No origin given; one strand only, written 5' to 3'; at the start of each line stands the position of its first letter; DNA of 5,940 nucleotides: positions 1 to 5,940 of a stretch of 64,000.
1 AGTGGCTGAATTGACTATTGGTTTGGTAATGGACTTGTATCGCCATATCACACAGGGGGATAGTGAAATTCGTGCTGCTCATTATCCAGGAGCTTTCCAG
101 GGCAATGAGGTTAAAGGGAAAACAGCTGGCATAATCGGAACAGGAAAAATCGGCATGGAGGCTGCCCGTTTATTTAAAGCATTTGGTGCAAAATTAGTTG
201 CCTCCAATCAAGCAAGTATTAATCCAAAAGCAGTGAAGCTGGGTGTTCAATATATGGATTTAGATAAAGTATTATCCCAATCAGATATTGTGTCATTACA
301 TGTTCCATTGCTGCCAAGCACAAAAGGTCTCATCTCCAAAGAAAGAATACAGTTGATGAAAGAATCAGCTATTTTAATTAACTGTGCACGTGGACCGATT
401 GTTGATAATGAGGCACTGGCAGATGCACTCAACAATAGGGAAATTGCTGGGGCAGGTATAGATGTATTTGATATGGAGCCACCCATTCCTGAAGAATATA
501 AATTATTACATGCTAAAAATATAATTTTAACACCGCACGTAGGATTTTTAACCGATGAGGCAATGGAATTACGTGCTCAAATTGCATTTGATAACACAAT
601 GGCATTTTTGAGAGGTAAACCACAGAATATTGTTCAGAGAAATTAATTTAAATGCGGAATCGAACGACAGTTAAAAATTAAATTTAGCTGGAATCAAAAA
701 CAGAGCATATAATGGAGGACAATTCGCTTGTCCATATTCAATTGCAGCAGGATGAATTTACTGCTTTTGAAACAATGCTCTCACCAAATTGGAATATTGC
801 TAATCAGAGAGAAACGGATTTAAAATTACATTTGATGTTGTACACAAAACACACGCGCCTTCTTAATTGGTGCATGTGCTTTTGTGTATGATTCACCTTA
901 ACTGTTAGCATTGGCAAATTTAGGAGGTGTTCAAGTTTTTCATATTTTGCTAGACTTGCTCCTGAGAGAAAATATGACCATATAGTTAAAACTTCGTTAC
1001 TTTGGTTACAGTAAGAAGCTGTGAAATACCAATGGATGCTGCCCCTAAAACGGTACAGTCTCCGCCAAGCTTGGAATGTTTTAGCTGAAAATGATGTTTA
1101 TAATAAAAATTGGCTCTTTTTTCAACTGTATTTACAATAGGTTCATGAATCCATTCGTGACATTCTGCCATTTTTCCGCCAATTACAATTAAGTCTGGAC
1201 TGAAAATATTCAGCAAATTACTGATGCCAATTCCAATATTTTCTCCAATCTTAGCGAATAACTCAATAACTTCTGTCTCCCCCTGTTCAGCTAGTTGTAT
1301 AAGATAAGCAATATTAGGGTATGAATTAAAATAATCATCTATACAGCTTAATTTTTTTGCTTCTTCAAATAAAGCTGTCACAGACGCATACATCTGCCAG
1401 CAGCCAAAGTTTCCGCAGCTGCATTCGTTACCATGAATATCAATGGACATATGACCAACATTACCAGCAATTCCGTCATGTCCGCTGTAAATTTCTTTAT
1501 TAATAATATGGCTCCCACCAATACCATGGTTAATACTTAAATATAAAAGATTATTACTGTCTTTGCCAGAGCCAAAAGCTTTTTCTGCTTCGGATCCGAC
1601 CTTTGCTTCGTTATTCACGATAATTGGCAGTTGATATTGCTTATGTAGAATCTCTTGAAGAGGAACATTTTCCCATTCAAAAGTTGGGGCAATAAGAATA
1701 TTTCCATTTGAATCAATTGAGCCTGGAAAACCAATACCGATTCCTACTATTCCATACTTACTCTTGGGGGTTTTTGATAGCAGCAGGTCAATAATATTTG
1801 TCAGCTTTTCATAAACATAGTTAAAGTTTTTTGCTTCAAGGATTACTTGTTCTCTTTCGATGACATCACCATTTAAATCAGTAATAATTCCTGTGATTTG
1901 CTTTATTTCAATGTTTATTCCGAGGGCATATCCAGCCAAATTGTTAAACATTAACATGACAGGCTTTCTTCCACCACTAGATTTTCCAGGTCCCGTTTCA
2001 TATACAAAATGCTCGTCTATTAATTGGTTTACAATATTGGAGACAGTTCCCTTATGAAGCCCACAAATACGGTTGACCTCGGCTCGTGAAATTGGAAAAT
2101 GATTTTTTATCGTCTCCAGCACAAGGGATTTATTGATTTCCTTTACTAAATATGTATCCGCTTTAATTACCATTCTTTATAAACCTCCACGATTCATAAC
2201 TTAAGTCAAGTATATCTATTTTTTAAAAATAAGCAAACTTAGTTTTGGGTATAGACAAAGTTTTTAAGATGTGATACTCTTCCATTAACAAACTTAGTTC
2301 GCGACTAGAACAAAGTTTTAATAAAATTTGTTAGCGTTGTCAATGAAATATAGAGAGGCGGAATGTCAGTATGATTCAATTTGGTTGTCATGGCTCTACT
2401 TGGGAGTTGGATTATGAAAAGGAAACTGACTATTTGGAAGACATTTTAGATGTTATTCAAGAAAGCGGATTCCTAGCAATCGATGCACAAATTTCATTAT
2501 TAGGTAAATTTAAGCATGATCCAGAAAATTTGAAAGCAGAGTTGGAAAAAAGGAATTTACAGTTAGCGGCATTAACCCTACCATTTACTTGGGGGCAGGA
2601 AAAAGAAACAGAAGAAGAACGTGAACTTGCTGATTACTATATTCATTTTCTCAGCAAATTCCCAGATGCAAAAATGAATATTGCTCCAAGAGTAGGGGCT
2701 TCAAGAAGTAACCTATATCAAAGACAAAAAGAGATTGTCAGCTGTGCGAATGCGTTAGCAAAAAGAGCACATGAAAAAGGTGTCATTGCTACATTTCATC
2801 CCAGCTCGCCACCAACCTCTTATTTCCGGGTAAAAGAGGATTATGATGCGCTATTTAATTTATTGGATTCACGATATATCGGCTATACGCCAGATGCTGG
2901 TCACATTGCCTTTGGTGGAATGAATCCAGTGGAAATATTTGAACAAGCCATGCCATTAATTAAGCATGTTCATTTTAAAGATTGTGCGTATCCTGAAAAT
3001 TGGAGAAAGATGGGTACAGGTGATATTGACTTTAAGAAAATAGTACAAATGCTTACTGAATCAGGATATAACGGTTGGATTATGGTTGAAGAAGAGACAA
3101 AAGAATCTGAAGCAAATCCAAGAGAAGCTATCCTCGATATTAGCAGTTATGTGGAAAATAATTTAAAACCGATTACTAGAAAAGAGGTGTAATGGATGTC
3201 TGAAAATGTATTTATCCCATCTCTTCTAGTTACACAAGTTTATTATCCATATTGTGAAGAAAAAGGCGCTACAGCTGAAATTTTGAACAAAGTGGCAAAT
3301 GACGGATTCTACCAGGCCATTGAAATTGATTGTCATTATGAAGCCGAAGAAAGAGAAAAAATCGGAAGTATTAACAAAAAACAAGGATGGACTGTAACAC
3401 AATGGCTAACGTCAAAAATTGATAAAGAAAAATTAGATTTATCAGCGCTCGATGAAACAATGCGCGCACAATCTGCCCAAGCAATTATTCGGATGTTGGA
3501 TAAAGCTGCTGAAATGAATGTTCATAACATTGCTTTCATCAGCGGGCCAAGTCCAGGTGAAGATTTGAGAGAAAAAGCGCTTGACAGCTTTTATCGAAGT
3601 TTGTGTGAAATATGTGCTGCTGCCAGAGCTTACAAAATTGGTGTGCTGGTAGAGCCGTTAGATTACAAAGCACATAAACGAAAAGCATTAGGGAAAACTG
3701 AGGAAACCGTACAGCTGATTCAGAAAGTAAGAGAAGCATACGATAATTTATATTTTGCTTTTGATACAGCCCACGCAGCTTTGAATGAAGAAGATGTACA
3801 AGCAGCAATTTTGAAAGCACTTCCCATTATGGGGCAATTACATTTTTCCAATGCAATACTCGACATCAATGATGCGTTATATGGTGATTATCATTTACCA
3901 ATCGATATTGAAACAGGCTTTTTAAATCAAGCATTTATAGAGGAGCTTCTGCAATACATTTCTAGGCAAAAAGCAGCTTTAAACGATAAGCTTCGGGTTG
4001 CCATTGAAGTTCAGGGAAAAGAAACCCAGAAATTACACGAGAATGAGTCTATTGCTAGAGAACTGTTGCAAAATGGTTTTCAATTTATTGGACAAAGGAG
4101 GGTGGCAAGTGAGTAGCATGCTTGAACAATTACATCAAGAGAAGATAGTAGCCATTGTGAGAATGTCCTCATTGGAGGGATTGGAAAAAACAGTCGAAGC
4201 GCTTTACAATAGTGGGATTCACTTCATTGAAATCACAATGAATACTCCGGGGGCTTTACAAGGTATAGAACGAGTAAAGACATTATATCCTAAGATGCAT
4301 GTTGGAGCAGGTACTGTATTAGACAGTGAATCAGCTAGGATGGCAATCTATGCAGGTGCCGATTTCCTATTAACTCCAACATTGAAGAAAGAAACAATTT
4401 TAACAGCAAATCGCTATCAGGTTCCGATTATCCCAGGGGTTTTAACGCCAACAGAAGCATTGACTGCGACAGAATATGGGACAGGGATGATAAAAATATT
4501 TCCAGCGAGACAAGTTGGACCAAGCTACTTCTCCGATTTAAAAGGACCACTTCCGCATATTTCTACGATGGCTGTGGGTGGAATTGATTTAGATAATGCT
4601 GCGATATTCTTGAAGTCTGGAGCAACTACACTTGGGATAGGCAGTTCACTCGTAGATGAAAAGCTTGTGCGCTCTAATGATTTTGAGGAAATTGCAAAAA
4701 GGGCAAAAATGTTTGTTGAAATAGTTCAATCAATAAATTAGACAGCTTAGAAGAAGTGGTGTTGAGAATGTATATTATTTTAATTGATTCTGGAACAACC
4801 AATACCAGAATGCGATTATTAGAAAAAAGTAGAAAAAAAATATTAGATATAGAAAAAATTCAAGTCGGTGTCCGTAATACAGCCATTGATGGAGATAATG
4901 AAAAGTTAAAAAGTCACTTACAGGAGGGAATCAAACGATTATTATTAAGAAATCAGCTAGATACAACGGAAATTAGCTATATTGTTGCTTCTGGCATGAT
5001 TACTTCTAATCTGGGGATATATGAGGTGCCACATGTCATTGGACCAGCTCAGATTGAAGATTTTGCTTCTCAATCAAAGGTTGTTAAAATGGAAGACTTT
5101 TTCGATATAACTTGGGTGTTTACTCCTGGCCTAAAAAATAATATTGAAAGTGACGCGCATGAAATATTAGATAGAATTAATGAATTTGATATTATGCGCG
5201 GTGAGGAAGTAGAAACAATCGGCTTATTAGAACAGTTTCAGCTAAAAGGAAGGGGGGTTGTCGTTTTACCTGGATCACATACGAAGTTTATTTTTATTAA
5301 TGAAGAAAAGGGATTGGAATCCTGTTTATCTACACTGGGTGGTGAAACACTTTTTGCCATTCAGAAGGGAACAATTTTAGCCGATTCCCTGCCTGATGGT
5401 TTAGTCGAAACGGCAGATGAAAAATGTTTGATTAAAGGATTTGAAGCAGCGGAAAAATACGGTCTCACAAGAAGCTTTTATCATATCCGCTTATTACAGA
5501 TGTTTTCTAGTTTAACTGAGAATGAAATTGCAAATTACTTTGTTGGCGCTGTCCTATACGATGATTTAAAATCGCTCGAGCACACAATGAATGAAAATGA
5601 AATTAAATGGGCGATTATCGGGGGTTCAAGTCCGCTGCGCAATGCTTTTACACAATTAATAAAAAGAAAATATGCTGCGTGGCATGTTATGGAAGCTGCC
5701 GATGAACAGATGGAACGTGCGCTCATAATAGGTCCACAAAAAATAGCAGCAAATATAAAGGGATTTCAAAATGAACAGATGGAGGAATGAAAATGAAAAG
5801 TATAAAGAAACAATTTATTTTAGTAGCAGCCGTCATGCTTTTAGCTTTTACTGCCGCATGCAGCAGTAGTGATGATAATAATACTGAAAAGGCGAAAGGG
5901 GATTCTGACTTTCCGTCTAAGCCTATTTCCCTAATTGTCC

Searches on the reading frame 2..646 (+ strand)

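Call 23: search_protein_families(library=pfam, proteins=[window:2-646:+], max_evalue=0.00001)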
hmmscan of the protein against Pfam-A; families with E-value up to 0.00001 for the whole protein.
window:2-646:+ (214 aa): 2 families
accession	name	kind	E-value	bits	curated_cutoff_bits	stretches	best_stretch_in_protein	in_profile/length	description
PF02826.25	2-Hacid_dh_C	-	8.2e-59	198.4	25.1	1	6-181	1-178/178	D-isomer specific 2-hydroxyacid dehydrogenase, NAD binding domain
PF00670.27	AdoHcyase_NAD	-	2.5e-06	28.1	27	1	37-146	21-124/162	S-adenosyl-L-homocysteine hydrolase, NAD binding domain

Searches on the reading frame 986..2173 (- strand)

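Call 23: search_protein_families(library=pfam, proteins=[window:986-2173:-], max_evalue=0.00001)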
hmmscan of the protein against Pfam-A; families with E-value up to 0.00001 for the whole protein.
window:986-2173:- (395 aa): 1 family
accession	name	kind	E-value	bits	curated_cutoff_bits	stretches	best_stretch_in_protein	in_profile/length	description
PF00480.26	ROK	-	7.3e-58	196.8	22.9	1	84-381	2-290/294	ROK family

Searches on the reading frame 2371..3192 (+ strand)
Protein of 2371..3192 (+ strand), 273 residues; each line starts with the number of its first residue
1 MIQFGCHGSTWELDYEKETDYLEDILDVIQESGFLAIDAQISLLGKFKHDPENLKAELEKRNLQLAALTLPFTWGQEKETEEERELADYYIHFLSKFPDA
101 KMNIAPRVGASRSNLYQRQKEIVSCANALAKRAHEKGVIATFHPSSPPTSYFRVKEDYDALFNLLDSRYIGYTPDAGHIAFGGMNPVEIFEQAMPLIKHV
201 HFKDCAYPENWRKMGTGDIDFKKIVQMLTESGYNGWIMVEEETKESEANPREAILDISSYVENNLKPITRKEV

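Call 23: search_protein_families(library=pfam, proteins=[window:2371-3192:+], max_evalue=0.00001)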
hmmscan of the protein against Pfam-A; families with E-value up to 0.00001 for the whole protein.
window:2371-3192:+ (273 aa): 1 family
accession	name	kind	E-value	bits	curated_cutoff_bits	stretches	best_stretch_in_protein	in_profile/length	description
PF01261.30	AP_endonuc_2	-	3.6e-23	83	31.1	1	27-252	2-241/249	Xylose isomerase-like TIM barrel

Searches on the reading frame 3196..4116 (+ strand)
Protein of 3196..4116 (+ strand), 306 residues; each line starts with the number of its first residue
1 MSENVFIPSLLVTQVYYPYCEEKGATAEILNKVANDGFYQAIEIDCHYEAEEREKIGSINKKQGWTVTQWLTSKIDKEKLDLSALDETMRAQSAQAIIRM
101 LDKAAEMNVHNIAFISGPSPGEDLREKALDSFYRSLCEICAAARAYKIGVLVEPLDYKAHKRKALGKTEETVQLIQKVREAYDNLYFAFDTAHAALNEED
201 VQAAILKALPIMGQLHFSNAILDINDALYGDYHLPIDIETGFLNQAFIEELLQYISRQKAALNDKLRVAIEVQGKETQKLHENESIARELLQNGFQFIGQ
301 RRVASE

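Call 23: search_protein_families(library=pfam, proteins=[window:3196-4116:+], max_evalue=0.00001)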
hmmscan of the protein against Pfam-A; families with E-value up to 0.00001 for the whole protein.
window:3196-4116:+ (306 aa): 1 family
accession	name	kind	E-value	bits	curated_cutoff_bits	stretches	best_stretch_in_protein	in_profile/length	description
PF01261.30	AP_endonuc_2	-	1.4e-17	64.6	31.1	1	37-236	8-202/249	Xylose isomerase-like TIM barrel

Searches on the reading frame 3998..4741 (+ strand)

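Call 23: search_protein_families(library=pfam, proteins=[window:3998-4741:+], max_evalue=0.00001)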
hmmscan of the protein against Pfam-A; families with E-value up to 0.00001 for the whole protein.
window:3998-4741:+ (247 aa): 1 family
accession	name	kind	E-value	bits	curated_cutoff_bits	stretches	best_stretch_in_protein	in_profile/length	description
PF01081.25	Aldolase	-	3.9e-39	134.6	27.8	1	43-234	3-195/196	KDPG and KHG aldolase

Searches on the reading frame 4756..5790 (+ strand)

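Call 23: search_protein_families(library=pfam, proteins=[window:4756-5790:+], max_evalue=0.00001)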
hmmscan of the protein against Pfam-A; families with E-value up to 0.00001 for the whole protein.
window:4756-5790:+ (344 aa): 1 family
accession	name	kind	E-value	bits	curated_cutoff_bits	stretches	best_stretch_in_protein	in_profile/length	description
PF05035.17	DGOK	-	1.6e-32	113.1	25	1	11-316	1-271/281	2-keto-3-deoxy-galactonokinase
